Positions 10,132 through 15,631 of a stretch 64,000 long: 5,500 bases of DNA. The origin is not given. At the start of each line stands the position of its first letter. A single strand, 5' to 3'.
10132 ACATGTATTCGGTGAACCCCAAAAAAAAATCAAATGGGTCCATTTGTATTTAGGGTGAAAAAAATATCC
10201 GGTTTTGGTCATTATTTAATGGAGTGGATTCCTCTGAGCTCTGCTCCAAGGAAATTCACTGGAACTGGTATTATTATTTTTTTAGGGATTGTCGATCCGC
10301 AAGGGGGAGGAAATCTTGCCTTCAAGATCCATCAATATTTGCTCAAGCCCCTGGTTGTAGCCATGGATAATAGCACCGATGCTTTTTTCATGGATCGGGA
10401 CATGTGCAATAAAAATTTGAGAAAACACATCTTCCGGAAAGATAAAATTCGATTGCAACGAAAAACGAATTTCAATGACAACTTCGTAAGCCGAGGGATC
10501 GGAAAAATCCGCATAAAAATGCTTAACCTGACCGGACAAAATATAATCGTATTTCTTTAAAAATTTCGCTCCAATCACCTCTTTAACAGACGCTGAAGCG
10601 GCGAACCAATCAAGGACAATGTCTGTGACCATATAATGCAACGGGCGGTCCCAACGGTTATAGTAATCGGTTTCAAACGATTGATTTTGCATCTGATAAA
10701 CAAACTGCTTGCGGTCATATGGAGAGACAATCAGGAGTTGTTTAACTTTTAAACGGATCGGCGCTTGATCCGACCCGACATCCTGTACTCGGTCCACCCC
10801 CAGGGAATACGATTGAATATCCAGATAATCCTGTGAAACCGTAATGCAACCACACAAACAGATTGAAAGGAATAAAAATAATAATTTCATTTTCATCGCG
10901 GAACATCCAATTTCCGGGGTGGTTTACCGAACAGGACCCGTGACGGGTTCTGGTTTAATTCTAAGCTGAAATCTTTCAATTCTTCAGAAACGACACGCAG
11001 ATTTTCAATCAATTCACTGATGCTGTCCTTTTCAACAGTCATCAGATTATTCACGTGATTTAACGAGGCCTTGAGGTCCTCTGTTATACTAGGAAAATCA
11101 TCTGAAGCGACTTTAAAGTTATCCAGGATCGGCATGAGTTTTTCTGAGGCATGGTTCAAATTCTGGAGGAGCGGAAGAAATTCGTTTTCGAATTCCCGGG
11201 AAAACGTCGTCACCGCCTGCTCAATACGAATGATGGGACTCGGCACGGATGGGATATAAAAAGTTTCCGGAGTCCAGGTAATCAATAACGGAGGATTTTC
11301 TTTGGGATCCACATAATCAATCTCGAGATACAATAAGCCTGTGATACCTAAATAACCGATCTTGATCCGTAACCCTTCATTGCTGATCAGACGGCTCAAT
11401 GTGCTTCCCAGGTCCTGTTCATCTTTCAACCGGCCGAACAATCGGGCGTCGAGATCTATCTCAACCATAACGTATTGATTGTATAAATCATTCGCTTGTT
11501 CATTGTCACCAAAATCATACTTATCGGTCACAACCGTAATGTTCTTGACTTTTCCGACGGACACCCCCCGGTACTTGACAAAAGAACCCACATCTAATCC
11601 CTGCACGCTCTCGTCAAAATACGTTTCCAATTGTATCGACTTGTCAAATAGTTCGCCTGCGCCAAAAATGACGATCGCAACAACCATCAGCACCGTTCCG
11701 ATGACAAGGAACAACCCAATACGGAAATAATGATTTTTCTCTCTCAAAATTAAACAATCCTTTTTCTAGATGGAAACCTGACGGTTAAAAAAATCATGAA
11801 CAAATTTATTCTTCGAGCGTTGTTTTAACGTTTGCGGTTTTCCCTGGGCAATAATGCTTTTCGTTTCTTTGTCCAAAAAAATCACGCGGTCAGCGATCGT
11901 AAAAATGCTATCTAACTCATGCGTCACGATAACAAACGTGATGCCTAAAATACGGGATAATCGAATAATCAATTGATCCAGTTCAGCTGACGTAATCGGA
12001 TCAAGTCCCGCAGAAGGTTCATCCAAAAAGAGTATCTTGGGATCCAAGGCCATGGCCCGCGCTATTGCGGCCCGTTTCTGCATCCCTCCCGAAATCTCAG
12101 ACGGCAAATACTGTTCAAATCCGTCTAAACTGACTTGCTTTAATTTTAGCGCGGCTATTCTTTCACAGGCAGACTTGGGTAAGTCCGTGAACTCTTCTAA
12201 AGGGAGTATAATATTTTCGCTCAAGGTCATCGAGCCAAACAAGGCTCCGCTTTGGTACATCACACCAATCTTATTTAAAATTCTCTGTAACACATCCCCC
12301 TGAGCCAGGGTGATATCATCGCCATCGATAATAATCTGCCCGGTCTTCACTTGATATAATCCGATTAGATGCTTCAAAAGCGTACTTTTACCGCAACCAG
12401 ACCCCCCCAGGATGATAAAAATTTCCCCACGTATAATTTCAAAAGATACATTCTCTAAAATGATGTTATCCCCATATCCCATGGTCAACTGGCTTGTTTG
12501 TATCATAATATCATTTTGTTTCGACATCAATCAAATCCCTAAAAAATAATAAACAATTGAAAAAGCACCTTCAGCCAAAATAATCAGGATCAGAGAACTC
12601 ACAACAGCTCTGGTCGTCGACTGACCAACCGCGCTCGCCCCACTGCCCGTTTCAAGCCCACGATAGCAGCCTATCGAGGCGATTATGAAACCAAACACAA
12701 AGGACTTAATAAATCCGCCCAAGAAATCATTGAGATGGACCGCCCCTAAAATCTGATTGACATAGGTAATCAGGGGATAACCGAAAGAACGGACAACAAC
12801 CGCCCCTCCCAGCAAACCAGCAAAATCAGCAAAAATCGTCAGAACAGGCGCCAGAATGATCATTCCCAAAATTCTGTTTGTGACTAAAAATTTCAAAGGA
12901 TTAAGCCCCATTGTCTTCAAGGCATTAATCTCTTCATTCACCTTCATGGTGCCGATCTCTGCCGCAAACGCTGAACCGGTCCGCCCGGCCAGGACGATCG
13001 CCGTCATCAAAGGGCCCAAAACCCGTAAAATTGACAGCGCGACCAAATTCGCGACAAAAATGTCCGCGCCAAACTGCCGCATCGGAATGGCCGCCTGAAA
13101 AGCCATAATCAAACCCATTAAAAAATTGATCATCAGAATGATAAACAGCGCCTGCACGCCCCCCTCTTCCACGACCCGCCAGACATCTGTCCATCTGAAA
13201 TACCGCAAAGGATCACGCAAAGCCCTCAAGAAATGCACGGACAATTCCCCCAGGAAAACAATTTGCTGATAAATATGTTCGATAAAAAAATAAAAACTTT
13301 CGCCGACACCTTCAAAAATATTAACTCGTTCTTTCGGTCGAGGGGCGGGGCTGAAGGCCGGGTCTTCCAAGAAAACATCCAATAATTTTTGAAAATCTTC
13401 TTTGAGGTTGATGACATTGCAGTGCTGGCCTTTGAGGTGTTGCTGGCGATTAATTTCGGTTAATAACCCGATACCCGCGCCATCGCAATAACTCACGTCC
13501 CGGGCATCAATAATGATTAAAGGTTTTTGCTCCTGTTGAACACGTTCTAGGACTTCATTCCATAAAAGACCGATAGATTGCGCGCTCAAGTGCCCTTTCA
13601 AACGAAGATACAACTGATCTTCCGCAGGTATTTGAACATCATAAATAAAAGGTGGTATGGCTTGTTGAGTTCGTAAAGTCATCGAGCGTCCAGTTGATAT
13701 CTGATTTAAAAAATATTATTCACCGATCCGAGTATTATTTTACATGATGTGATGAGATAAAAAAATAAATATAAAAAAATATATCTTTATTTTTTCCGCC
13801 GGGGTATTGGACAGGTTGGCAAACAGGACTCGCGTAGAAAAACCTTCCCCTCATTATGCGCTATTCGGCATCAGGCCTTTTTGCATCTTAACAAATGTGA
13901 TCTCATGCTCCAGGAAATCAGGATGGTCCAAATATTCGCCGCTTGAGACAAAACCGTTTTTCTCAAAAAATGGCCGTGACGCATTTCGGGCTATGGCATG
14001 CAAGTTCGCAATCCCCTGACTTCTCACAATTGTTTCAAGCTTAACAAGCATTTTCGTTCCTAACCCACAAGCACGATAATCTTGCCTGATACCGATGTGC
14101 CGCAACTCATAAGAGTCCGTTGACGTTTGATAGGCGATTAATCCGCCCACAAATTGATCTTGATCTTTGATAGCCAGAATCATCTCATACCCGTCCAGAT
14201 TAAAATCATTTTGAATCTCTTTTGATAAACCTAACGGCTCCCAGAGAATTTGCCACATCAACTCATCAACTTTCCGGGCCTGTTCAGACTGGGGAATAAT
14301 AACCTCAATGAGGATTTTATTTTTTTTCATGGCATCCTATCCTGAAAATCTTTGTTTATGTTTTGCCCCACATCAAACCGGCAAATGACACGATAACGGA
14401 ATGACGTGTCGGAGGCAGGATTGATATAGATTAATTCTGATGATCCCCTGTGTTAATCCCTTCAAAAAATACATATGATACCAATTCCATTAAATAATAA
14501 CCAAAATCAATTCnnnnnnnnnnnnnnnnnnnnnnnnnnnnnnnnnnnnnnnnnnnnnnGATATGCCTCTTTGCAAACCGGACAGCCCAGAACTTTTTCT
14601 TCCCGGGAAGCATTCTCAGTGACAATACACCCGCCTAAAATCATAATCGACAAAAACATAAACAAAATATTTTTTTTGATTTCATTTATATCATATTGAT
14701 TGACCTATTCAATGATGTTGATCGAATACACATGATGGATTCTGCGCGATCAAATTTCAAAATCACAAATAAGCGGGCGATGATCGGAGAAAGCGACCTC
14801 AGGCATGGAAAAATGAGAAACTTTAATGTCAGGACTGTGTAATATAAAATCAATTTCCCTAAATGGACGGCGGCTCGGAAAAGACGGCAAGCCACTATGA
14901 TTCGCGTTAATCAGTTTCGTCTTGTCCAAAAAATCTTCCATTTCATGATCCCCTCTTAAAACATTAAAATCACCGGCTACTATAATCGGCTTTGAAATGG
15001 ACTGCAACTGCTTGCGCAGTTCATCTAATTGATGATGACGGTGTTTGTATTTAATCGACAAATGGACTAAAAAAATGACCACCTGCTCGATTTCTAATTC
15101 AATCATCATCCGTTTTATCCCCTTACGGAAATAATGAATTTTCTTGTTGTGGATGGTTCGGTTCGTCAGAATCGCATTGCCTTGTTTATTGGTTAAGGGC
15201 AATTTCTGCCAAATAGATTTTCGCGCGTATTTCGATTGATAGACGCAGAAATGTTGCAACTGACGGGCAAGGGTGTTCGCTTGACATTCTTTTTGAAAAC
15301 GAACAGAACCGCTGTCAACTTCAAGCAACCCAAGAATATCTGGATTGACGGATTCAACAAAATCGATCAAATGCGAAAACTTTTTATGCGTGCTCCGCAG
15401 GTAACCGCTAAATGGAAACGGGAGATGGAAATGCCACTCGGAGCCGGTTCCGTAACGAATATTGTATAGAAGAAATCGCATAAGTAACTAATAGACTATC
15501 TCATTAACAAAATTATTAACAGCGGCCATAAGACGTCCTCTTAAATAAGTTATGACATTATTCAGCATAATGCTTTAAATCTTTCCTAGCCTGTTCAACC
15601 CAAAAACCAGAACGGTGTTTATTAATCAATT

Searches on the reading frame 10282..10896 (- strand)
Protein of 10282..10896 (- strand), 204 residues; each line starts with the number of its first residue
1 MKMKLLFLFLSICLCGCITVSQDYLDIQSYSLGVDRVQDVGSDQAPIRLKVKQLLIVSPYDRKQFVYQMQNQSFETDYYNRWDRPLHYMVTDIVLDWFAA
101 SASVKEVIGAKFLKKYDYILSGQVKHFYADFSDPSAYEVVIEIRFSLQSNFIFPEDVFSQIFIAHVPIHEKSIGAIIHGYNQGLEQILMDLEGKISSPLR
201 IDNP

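Call 74: search_protein_families(library=pfam, proteins=[window:10282-10896:-], max_evalue=0.00001)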
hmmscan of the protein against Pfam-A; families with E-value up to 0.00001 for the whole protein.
window:10282-10896:- (204 aa): 1 family
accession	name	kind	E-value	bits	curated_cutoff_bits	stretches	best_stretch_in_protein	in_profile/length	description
PF03886.18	ABC_trans_aux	-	4.1e-08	33.4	26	1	41-188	14-157/161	ABC-type transport auxiliary lipoprotein component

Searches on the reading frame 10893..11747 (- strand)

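Call 74: search_protein_families(library=pfam, proteins=[window:10893-11747:-], max_evalue=0.00001)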
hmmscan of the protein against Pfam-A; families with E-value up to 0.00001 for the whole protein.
window:10893-11747:- (284 aa): 1 family
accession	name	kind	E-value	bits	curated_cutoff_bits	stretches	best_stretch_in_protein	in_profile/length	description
PF02470.25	MlaD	-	1.3e-08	35.4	25.1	1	39-144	4-79/81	MlaD protein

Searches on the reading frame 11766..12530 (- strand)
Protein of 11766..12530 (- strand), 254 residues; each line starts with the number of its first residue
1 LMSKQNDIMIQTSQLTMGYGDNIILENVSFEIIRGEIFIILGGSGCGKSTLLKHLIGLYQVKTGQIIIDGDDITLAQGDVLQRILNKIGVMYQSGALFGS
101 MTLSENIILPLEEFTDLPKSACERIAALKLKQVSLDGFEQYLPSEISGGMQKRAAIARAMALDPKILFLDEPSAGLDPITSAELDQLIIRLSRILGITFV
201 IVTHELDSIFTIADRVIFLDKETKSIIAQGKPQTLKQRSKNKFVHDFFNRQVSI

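Call 74: search_protein_families(library=pfam, proteins=[window:11766-12530:-], max_evalue=0.00001)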
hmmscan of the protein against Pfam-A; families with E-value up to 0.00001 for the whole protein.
window:11766-12530:- (254 aa): 2 families
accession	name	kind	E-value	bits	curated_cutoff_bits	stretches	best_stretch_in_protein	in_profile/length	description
PF00005.33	ABC_tran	-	2.6e-31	109.5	25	1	25-173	1-136/137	ABC transporter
PF13304.12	AAA_21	-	4.1e-06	27.5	27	0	143-205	235-299/304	AAA domain, putative AbiEii toxin, Type IV TA system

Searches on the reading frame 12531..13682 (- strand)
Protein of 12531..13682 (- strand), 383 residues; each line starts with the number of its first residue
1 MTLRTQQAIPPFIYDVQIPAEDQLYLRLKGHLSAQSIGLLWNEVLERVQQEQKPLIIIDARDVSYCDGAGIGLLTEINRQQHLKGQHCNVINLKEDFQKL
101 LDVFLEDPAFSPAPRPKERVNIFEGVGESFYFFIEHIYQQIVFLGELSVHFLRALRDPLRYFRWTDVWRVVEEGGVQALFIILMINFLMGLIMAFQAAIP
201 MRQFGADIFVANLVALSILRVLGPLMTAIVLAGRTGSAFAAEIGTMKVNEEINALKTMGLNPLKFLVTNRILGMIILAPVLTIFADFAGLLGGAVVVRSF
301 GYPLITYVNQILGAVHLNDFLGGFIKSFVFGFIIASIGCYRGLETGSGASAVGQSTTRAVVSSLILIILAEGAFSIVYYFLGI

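Call 74: search_protein_families(library=pfam, proteins=[window:12531-13682:-], max_evalue=0.00001)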
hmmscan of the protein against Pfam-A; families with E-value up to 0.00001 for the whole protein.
window:12531-13682:- (383 aa): 3 families
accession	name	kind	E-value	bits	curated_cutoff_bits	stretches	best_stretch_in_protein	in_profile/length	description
PF02405.21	MlaE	-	2.1e-70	237.1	22.5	1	169-376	3-211/212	Permease MlaE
PF13466.11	STAS_2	-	1.7e-07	31.8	29.2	1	26-103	1-76/80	STAS domain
PF01740.26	STAS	-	8.5e-06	25.9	22.6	0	24-102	11-89/106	STAS domain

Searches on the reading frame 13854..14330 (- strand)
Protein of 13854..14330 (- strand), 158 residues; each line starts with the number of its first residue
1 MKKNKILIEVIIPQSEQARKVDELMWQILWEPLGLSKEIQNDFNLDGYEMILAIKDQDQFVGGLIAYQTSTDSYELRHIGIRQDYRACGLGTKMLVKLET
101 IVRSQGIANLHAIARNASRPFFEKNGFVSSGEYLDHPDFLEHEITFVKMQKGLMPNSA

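Call 74: search_protein_families(library=pfam, proteins=[window:13854-14330:-], max_evalue=0.00001)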
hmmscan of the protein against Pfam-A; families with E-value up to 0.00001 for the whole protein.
window:13854-14330:- (158 aa): 3 families
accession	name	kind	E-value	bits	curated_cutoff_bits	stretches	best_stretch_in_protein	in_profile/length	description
PF00583.31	Acetyltransf_1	-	5.5e-10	40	20.7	1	30-127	16-116/116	Acetyltransferase (GNAT) family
PF13673.13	Acetyltransf_10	-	6.2e-10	39.6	23.6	1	37-151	20-126/128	Acetyltransferase (GNAT) domain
PF13508.13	Acetyltransf_7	-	5.9e-09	36.6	27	1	51-128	5-83/84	Acetyltransferase (GNAT) domain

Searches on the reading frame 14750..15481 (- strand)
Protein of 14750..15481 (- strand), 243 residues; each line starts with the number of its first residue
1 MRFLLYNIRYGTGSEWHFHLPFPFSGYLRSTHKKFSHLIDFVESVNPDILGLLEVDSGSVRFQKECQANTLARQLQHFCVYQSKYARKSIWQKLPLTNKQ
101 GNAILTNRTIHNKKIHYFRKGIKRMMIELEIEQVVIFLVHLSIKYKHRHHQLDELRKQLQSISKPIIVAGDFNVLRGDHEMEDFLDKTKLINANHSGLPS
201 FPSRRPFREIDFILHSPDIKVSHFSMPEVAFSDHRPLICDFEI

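Call 74: search_protein_families(library=pfam, proteins=[window:14750-15481:-], max_evalue=0.00001)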
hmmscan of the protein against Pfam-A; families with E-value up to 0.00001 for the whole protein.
window:14750-15481:- (243 aa): 2 families
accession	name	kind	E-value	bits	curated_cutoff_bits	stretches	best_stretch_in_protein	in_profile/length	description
PF03372.29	Exo_endo_phos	-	9.7e-18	65.1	24.5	1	6-234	3-225/225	Endonuclease/Exonuclease/phosphatase family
PF14529.12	Exo_endo_phos_2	-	7.4e-07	29.5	27.4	0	149-237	15-116/117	Endonuclease-reverse transcriptase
